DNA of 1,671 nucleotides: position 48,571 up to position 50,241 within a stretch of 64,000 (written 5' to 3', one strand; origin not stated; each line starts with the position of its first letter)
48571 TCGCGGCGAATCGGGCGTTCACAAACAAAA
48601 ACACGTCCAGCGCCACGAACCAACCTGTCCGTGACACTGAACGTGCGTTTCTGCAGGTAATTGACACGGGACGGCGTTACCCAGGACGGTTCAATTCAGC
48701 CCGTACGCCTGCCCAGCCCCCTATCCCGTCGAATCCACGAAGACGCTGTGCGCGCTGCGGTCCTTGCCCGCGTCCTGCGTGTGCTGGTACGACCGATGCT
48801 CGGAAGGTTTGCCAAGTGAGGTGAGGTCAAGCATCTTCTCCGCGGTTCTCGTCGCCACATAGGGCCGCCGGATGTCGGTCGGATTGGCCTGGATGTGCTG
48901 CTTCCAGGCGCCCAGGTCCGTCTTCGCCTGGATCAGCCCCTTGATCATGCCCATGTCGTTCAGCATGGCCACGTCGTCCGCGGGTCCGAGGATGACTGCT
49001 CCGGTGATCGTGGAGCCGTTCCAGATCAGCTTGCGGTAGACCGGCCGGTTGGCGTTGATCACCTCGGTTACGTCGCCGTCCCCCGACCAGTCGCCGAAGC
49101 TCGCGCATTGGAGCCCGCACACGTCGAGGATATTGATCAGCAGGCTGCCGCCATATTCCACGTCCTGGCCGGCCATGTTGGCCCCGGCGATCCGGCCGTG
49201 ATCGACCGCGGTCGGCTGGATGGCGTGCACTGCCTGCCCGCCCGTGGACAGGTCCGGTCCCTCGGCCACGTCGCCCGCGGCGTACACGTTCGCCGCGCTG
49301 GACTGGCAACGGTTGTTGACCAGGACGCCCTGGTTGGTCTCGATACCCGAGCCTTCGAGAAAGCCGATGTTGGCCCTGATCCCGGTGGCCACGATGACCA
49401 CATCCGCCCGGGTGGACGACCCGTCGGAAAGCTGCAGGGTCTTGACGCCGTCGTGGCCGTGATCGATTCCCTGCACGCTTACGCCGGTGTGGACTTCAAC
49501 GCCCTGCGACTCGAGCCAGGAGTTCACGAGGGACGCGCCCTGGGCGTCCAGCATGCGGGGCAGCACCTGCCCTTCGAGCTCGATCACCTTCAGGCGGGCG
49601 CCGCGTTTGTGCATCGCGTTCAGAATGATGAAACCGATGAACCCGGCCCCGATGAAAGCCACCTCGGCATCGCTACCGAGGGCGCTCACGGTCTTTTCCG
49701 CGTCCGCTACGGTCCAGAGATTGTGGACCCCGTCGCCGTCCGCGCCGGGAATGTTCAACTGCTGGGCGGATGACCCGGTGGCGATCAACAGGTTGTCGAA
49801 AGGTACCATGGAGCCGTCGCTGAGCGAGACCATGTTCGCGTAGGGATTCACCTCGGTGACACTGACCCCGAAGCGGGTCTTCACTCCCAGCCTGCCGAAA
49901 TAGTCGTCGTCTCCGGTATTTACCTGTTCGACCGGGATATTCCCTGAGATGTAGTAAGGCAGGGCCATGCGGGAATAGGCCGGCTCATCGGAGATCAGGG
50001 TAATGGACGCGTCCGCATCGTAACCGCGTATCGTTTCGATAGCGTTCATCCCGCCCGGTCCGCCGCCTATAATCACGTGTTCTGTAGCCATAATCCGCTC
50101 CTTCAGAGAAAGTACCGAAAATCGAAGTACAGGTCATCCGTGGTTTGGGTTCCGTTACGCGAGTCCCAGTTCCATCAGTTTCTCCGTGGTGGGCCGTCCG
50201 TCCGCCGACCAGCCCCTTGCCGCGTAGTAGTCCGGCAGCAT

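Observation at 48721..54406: AorABC-like tungsten aldehyde oxidoreductase locus with a duplicated catalytic subunit in a high-GC bacterium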

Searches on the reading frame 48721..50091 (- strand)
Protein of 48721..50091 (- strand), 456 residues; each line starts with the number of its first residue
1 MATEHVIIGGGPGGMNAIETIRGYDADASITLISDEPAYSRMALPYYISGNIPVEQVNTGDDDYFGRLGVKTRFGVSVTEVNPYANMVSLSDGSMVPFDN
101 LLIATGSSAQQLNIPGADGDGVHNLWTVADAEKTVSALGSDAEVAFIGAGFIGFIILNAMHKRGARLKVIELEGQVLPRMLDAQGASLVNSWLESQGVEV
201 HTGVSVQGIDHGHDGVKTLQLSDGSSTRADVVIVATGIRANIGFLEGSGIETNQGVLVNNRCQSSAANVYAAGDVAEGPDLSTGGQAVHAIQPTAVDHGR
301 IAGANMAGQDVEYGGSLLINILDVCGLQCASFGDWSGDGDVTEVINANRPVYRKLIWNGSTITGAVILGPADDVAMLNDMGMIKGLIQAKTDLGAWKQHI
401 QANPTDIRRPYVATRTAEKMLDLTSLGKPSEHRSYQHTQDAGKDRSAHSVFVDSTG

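Call 5: search_protein_families(library=pfam, proteins=[window:48721-50091:-])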
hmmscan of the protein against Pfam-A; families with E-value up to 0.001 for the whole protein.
window:48721-50091:- (456 aa): 8 families
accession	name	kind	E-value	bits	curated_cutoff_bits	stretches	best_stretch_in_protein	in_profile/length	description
PF07992.20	Pyr_redox_2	-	3.3e-49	168.3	26.1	1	4-282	2-284/291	Pyridine nucleotide-disulphide oxidoreductase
PF00070.33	Pyr_redox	-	2.6e-14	53.9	22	1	144-223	2-81/82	Pyridine nucleotide-disulphide oxidoreductase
PF03486.20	HI0933_like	-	3.7e-08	33.6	50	1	158-239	84-165/244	HI0933-like protein Rossmann domain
PF18267.7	Rubredoxin_C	-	2.7e-06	27.7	25.9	1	320-375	3-60/70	Rubredoxin NAD+ reductase C-terminal domain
PF13738.12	Pyr_redox_3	-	2.8e-06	27.2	30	1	97-273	124-305/305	Pyridine nucleotide-disulphide oxidoreductase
PF01593.30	Amino_oxidase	-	7.4e-06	25.9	19.8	1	186-239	204-257/443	Flavin containing amine oxidoreductase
PF13454.12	NAD_binding_9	-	1.3e-05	25.7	21.8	0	184-238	102-154/155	FAD-NAD(P)-binding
PF01266.30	DAO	-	2.7e-05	24.3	27.9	1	193-245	159-210/353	FAD dependent oxidoreductase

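Call 6: search_protein_families(library=ncbifam, proteins=[window:48721-50091:-])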
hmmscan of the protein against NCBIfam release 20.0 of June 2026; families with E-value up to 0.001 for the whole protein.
window:48721-50091:- (456 aa): 48 families (the best 25 are shown)
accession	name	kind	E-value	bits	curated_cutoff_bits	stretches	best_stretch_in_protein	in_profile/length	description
NF045765.1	PhenlGlyoxDHPadH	equivalog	8.3e-79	265.4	475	1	2-410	2-409/416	NADH-dependent phenylglyoxylate dehydrogenase subunit epsilon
TIGR02374.1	nitri_red_nirB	equivalog_domain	1.4e-56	192.4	578.35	1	6-382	2-383/794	nitrite reductase large subunit NirB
TIGR03385.1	CoA_CoA_reduc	equivalog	2.2e-46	158.6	578.8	1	6-333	3-340/439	CoA-disulfide reductase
NF042949.2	3PPDioc_HcaD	equivalog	1.3e-43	149.2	450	1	5-277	4-277/386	3-phenylpropionate/cinnamic acid dioxygenase ferredoxin--NAD(+) reductase subunit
NF007123.0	PRK09564.1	equivalog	5.9e-42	143.9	458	1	6-333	4-341/444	CoA-disulfide reductase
NF041682.1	ant_diox_AndAa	equivalog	3.1e-41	141.4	650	1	3-313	4-316/406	anthranilate 1,2-dioxygenase system ferredoxin--NAD(+) reductase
NF011565.0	PRK14989.1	subfamily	4.4e-36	124.3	883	1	5-379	6-385/847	nitrite reductase large subunit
NF003437.0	PRK04965.1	equivalog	6e-34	117.7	392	1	1-296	1-290/378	NADH:flavorubredoxin reductase NorW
NF007286.0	PRK09754.1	equivalog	5.5e-31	107.7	447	1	6-307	7-307/400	phenylpropionate dioxygenase ferredoxin reductase subunit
NF046103.1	NOXase_Strep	equivalog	8.6e-30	104.1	600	1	6-332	3-337/442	H2O-forming NADH oxidase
TIGR01350.1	lipoamide_DH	equivalog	2.1e-26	92.7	408.8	1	91-283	122-316/461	dihydrolipoyl dehydrogenase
TIGR02053.1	MerA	equivalog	3.6e-26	92.2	454.45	1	86-309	117-331/465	mercury(II) reductase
NF004943.0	PRK06292.2-1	equivalog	1.2e-20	73.7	432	1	93-276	125-308/456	dihydrolipoyl dehydrogenase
NF010037.0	PRK13512.1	equivalog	4.7e-20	71.9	394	1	6-322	5-326/438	CoA-disulfide reductase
NF004991.0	PRK06370.1-3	subfamily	9.5e-20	70.6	620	1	88-276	156-342/509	FAD-containing oxidoreductase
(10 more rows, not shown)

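Call 10: search_solved_structures(query=window:48721-50091:-, max_evalue=1e-20)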
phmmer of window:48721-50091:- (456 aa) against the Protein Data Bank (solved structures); distinct sequences matched with E-value up to 1e-20: 30.
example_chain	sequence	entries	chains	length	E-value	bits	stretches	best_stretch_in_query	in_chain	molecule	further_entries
8c0z_E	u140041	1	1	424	2.2e-76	260.9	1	4-414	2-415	Similar to ferredoxin:NADH oxidoreductases or NADH oxidases,potential subunit of aldehyde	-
6pfz_D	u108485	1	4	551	3.6e-36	128.3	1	6-333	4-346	NADH oxidase (NoxA-3)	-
6ruz_A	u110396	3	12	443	1.1e-34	123.5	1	4-331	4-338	NADH oxidase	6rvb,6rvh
3lxd_A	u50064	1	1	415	4.9e-31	111.4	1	4-314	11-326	FAD-dependent pyridine nucleotide-disulphide oxidoreductase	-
3cgb_A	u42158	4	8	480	7.2e-30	107.6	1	4-331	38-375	Pyridine nucleotide-disulfide oxidoreductase, class I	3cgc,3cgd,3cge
3klj_A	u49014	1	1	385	1.3e-29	106.8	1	3-339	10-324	NAD(FAD)-dependent dehydrogenase, NirB-family (N-terminal domain)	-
1xhc_A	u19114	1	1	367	2.3e-29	105.9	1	4-351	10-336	NADH oxidase /nitrite reductase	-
3ef6_A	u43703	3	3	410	2.7e-29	105.7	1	1-341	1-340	Toluene 1,2-dioxygenase system ferredoxin--NAD(+) reductase | TodA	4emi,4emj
3ntd_A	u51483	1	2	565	2.1e-26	96.2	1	6-326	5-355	FAD-dependent pyridine nucleotide-disulphide oxidoreductase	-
3nta_A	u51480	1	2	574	2.2e-26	96.1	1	6-326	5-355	FAD-dependent pyridine nucleotide-disulphide oxidoreductase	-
3nt6_A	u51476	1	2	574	3.8e-26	95.3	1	6-326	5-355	FAD-dependent pyridine nucleotide-disulphide oxidoreductase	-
5l1n_A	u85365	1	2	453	2.1e-25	92.9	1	4-318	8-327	Coenzyme A disulfide reductase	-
8a56_A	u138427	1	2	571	2.5e-25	92.6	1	6-333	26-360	Coenzyme A-persulfide reductase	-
4ocg_A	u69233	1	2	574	3.5e-25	92.1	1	6-326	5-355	FAD-dependent pyridine nucleotide-disulphide oxidoreductase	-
3iwa_A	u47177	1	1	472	2.7e-24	89.2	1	2-316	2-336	FAD-dependent pyridine nucleotide-disulphide oxidoreductase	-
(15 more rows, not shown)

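Call 45: search_solved_structures(query=window:48721-50091:-, max_evalue=1e-50, show_alignments=1)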
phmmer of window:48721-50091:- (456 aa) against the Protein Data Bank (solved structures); distinct sequences matched with E-value up to 1e-50: 1.
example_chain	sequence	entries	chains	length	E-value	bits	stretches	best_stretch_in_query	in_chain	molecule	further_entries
8c0z_E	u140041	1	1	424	2.2e-76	260.9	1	4-414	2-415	Similar to ferredoxin:NADH oxidoreductases or NADH oxidases,potential subunit of aldehyde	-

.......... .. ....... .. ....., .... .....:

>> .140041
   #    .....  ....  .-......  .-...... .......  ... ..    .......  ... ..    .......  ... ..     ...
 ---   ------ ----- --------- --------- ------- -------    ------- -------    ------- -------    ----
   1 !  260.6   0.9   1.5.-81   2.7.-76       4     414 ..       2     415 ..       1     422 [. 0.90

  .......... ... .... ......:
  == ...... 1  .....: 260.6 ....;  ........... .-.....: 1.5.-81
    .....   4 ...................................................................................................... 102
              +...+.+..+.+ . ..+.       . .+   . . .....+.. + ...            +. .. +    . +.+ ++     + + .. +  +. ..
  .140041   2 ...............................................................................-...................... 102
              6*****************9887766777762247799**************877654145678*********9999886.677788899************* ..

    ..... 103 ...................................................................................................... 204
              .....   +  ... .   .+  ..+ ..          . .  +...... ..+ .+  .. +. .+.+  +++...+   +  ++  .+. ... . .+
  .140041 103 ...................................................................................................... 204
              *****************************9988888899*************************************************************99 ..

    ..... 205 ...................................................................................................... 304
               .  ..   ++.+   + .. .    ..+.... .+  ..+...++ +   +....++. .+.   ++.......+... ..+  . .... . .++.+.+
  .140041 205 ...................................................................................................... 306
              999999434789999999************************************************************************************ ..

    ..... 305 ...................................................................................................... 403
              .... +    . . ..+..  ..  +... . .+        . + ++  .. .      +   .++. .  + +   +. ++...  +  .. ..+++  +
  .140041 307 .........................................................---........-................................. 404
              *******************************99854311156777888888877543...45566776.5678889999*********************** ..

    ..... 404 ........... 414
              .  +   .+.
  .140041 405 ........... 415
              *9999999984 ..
